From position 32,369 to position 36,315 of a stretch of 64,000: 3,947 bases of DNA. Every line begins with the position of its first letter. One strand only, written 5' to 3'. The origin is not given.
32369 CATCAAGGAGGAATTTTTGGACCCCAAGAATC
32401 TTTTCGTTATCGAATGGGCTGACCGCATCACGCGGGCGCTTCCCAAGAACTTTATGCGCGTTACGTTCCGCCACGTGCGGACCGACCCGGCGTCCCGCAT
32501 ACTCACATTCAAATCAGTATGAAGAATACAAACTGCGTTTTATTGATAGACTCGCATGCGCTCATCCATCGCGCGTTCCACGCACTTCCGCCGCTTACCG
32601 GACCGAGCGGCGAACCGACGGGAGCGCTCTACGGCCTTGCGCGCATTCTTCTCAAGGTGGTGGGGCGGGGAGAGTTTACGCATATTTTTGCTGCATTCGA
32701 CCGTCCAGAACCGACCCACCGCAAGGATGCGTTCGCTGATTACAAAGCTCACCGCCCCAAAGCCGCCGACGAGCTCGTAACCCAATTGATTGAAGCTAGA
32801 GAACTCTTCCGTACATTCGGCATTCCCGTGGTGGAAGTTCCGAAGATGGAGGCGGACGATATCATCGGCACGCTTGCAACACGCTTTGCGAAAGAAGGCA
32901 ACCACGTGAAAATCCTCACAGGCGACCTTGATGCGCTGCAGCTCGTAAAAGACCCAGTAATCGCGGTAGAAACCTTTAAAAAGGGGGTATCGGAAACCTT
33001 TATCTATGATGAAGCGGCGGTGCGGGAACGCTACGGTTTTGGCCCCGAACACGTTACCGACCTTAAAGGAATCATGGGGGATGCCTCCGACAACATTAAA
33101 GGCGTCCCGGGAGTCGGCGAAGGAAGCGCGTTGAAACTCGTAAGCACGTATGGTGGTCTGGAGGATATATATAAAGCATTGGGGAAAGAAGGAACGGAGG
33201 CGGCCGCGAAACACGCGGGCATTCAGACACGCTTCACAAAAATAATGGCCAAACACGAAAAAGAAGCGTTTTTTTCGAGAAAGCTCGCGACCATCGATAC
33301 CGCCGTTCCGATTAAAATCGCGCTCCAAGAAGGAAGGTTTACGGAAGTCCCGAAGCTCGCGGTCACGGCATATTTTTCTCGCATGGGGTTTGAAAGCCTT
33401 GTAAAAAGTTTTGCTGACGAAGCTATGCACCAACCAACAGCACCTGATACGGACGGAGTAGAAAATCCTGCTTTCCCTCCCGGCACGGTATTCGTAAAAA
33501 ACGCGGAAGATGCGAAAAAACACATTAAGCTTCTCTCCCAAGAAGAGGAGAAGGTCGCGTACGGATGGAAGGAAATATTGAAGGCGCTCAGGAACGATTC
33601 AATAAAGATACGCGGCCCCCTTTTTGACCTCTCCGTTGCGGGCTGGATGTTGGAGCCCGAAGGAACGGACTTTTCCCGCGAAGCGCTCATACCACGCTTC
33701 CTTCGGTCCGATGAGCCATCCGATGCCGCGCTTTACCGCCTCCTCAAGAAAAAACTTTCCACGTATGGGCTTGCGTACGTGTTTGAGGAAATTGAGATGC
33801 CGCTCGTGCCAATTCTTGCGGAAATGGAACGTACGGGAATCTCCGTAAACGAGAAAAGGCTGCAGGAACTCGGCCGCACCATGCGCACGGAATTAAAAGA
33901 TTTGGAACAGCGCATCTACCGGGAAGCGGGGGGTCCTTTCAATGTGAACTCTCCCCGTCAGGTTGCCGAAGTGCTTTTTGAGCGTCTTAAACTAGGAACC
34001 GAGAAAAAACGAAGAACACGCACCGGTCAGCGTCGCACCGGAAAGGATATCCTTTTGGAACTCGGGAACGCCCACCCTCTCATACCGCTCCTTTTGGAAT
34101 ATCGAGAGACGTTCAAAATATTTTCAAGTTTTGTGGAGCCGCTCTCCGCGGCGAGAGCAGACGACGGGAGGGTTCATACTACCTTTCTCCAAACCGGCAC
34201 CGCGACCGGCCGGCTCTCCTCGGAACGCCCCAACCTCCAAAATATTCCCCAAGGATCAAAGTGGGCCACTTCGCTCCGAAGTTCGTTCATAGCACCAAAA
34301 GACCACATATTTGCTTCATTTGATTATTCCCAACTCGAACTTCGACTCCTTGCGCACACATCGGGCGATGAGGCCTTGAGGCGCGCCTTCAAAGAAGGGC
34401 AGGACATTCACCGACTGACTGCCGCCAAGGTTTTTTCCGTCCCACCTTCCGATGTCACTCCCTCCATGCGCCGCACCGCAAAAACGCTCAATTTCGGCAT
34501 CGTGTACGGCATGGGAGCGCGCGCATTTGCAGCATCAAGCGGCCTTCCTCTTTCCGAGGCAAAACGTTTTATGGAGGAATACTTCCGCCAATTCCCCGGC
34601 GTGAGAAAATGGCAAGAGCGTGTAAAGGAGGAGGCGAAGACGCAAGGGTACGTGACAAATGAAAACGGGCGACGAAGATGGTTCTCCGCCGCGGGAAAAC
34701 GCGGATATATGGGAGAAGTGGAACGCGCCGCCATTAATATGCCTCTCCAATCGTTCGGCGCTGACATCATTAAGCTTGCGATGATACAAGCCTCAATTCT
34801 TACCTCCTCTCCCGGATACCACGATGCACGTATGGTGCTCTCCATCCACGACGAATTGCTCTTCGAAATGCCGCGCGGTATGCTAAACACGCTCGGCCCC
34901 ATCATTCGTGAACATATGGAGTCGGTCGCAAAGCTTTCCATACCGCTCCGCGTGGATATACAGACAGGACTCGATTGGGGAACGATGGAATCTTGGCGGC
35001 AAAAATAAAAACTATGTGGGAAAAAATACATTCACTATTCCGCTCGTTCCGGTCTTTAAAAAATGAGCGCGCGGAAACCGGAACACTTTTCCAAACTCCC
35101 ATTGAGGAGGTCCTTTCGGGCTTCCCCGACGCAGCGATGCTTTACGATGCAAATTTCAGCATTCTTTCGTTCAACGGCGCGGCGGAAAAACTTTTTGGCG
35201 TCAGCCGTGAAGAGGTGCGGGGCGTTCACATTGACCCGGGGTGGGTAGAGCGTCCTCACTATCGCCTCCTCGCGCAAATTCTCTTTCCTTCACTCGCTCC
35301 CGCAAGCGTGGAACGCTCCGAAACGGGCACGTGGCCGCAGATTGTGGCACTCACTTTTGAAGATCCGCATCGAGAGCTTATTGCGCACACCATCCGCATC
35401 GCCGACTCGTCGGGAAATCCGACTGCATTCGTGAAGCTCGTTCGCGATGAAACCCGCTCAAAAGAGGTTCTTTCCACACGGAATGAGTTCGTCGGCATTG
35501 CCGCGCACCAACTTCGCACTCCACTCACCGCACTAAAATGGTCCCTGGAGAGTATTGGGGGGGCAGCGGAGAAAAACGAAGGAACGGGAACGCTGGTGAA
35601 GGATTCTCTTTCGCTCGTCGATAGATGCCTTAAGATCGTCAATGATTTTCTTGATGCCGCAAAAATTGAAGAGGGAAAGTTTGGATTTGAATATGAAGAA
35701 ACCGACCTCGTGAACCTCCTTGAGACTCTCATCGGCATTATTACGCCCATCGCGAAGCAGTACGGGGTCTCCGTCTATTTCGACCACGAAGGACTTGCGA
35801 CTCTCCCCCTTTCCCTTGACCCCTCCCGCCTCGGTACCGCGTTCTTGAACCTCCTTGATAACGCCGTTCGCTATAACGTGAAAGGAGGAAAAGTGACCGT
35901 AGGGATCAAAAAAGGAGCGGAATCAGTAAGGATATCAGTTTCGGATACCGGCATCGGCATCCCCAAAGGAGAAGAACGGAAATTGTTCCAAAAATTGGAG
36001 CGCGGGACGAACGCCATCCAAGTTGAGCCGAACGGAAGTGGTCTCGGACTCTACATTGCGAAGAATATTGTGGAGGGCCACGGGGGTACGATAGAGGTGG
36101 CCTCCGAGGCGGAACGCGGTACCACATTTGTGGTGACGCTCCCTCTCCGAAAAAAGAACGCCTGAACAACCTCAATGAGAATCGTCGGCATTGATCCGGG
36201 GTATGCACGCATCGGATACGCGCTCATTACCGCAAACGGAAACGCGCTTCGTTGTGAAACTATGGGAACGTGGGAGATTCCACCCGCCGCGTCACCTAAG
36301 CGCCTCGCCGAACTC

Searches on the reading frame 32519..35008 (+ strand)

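Call 32: search_protein_families(library=pfam, proteins=[window:32519-35008:+], max_evalue=0.00001)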
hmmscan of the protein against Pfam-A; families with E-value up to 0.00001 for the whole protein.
window:32519-35008:+ (829 aa): 3 families
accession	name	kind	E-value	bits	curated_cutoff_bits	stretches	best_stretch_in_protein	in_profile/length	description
PF00476.26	DNA_pol_A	-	1.3e-124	416.5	34.3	1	446-821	2-380/381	DNA polymerase family A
PF02739.22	5_3_exonuc_N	-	2.8e-47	160.9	34.3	1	7-173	2-164/164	5'-3' exonuclease, N-terminal resolvase-like domain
PF01367.25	5_3_exonuc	-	5.9e-23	81.6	40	1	176-276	3-93/97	5'-3' exonuclease, C-terminal SAM fold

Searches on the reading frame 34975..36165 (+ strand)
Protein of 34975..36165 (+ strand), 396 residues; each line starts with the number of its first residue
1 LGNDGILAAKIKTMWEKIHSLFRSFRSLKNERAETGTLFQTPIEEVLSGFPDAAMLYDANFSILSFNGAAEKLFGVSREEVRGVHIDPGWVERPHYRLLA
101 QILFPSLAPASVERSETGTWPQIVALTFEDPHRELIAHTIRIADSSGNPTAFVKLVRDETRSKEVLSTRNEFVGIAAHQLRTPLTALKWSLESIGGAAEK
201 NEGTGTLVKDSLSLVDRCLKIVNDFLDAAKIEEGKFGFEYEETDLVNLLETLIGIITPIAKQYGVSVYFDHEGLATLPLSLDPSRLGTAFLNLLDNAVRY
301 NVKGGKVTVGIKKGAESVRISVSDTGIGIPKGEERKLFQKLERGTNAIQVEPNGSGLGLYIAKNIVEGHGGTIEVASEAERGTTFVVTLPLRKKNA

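Call 61: search_protein_families(library=pfam, proteins=[window:34975-36165:+], max_evalue=0.00001)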
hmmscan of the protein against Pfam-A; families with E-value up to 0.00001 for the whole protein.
window:34975-36165:+ (396 aa): 2 families
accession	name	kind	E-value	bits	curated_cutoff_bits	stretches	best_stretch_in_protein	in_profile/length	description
PF02518.31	HATPase_c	-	1.2e-29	103.5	26.4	1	282-392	2-110/111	Histidine kinase-, DNA gyrase B-, and HSP90-like ATPase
PF00512.31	HisKA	-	1.8e-12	47.6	26.9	1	169-234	2-66/66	His Kinase A (phospho-acceptor) domain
